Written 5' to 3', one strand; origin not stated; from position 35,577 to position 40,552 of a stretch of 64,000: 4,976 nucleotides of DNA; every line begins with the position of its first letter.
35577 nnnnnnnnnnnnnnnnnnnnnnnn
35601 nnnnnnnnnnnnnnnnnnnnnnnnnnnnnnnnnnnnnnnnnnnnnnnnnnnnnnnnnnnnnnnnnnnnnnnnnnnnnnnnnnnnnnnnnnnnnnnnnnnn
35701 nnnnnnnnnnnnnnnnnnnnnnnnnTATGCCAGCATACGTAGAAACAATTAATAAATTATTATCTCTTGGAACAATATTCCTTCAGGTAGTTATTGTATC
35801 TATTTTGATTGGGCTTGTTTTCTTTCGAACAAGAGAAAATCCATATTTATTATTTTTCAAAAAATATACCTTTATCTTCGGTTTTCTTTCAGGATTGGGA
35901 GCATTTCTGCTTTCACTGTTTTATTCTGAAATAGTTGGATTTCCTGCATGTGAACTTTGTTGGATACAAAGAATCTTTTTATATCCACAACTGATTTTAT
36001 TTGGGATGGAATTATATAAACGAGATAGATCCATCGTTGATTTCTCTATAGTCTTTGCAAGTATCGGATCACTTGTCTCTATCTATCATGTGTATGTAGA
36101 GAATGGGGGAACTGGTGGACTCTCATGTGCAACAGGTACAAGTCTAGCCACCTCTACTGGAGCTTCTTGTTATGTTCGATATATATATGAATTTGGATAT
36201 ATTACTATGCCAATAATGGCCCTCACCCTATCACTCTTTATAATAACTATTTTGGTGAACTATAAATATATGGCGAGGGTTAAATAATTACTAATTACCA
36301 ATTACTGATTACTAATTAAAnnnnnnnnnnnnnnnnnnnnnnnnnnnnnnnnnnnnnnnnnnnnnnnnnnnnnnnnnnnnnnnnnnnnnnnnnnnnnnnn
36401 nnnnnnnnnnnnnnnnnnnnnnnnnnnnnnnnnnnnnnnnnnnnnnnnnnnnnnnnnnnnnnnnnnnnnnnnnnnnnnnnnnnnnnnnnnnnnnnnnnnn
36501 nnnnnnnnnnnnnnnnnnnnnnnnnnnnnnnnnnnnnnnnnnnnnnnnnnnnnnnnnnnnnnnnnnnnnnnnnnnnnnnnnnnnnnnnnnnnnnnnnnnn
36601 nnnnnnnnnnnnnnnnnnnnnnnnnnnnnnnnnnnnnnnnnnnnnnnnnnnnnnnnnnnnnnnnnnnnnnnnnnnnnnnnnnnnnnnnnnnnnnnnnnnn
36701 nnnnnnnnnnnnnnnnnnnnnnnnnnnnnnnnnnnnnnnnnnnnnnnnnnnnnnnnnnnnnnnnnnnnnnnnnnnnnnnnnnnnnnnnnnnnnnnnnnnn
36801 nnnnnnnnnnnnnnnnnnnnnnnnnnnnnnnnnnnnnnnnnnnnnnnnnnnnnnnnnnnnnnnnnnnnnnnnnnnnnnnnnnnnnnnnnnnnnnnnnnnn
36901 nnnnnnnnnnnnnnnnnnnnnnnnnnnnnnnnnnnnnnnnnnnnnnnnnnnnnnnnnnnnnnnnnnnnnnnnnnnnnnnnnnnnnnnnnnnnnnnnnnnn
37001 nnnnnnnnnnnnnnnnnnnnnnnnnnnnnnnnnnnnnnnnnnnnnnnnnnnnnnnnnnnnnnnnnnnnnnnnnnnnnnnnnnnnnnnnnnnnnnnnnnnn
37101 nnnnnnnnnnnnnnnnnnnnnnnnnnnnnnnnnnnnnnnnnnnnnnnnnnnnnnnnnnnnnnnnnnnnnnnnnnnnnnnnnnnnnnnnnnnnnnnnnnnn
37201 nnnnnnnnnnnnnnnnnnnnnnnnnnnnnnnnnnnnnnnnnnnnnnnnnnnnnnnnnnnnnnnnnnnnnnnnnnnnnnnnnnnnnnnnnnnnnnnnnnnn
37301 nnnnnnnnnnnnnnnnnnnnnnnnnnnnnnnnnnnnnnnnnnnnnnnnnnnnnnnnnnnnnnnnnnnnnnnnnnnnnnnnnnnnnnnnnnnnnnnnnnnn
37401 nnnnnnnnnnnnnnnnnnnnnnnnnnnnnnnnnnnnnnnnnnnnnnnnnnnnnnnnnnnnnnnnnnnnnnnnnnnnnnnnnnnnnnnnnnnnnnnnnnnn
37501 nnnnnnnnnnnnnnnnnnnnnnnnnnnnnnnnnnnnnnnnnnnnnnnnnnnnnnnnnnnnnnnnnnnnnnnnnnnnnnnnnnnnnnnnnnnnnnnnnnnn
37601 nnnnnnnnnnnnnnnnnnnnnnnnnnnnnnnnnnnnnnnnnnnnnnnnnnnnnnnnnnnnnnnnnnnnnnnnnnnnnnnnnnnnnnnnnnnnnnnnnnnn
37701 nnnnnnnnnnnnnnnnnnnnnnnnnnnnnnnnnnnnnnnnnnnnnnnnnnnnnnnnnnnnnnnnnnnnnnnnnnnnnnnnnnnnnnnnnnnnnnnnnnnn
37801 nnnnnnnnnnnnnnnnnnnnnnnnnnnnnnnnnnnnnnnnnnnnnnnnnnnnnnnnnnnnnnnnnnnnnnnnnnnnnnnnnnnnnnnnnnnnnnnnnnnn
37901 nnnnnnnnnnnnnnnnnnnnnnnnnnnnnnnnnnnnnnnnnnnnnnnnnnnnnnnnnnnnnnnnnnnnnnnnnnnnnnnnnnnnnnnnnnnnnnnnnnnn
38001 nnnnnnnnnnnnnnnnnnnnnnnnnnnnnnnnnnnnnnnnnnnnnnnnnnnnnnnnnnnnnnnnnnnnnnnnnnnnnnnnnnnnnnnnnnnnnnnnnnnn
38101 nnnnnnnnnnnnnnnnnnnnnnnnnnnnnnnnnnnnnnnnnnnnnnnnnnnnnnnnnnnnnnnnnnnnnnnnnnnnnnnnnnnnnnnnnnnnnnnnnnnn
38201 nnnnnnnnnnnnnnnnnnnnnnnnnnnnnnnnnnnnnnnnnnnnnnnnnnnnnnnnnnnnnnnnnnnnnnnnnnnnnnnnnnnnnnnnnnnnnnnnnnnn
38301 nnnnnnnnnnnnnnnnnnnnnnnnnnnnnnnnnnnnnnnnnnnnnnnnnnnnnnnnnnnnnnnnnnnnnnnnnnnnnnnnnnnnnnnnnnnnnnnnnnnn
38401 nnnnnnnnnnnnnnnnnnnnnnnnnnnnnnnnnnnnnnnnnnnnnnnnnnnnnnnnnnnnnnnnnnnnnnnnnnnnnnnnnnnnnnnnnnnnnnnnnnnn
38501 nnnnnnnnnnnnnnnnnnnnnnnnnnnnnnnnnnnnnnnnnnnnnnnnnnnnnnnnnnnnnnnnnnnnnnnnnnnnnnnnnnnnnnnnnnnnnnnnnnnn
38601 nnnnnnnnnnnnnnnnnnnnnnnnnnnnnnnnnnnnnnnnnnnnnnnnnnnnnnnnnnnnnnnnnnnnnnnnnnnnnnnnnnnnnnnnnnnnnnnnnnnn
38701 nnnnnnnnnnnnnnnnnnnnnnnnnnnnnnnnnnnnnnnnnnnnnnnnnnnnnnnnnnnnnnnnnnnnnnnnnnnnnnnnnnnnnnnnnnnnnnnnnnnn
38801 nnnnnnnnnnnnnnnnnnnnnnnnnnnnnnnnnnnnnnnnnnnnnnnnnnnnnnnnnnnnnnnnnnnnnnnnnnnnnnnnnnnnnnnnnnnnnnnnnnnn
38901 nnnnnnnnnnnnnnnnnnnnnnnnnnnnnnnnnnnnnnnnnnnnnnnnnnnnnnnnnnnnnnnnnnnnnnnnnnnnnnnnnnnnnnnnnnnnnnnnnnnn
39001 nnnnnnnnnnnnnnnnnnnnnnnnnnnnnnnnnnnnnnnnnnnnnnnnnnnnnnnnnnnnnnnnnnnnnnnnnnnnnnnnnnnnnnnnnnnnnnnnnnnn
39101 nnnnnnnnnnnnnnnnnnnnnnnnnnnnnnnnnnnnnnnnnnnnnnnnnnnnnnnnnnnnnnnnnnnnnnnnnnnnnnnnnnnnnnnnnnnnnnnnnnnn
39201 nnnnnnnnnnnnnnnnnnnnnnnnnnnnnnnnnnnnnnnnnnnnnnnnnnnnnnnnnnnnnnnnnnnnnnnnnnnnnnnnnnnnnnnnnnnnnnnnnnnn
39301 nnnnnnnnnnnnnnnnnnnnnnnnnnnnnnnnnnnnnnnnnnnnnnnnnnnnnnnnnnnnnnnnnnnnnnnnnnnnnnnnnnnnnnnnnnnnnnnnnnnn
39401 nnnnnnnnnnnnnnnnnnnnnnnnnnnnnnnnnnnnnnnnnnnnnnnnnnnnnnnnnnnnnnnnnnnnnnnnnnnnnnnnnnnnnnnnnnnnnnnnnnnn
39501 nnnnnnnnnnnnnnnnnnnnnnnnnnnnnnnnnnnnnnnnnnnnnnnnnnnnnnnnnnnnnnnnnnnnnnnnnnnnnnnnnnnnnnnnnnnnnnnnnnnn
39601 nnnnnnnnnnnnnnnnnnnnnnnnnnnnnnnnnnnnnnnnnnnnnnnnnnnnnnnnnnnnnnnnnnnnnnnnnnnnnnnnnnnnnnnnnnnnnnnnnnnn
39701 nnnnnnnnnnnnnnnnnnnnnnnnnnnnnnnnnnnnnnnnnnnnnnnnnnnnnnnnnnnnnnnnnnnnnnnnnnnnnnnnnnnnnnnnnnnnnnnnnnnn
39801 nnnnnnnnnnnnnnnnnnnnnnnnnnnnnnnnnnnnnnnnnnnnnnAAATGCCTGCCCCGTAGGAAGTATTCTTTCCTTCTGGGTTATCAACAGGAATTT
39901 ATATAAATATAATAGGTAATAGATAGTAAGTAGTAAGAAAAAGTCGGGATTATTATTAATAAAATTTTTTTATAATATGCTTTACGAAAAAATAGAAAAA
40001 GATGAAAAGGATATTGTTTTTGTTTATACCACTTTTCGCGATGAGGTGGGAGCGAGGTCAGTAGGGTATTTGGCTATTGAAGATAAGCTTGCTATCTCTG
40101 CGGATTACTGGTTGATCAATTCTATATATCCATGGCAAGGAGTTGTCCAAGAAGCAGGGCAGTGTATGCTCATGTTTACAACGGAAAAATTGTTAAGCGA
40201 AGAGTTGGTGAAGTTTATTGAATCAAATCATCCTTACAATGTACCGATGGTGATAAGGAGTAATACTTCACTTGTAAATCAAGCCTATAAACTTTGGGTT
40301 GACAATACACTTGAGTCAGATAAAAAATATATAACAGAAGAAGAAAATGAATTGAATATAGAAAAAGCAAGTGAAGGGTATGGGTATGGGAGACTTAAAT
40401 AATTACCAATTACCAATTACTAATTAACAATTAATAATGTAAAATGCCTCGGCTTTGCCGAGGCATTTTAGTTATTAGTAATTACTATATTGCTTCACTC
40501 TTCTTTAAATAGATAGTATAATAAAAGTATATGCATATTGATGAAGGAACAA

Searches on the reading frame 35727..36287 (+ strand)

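Call 18: search_protein_families(library=pfam, proteins=[window:35727-36287:+])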
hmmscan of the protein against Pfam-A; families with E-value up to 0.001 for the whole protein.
window:35727-36287:+ (186 aa): 1 family
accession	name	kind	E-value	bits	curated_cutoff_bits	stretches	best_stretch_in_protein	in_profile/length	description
PF02600.21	DsbB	-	5.2e-11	43.6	22.1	1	47-176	3-145/148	Disulfide bond formation protein DsbB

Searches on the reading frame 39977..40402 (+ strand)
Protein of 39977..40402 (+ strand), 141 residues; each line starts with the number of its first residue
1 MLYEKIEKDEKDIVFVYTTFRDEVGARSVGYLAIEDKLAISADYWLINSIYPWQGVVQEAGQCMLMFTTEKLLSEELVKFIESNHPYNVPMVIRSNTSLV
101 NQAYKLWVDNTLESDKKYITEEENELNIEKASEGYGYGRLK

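Call 18: search_protein_families(library=pfam, proteins=[window:39977-40402:+])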
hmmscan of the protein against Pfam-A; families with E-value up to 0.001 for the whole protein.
window:39977-40402:+ (141 aa): 1 family
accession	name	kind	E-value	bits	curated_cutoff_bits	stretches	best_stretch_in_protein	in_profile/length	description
PF03091.20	CutA1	-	6.1e-19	68.1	22.4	1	15-110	2-98/99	CutA1 divalent ion tolerance protein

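Call 62: find_encoding_contigs(protein=window:39977-40402:+, flank=5000, max_places=10)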
Protein window:39977-40402:+ (141 aa): 1 contig read that carries it; 1 place shown.
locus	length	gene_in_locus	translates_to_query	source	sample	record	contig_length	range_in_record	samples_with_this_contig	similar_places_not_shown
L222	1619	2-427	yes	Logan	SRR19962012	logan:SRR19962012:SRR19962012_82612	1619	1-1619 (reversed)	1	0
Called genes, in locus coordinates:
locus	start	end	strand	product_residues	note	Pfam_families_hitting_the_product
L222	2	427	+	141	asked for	PF03091:CutA1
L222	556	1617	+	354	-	?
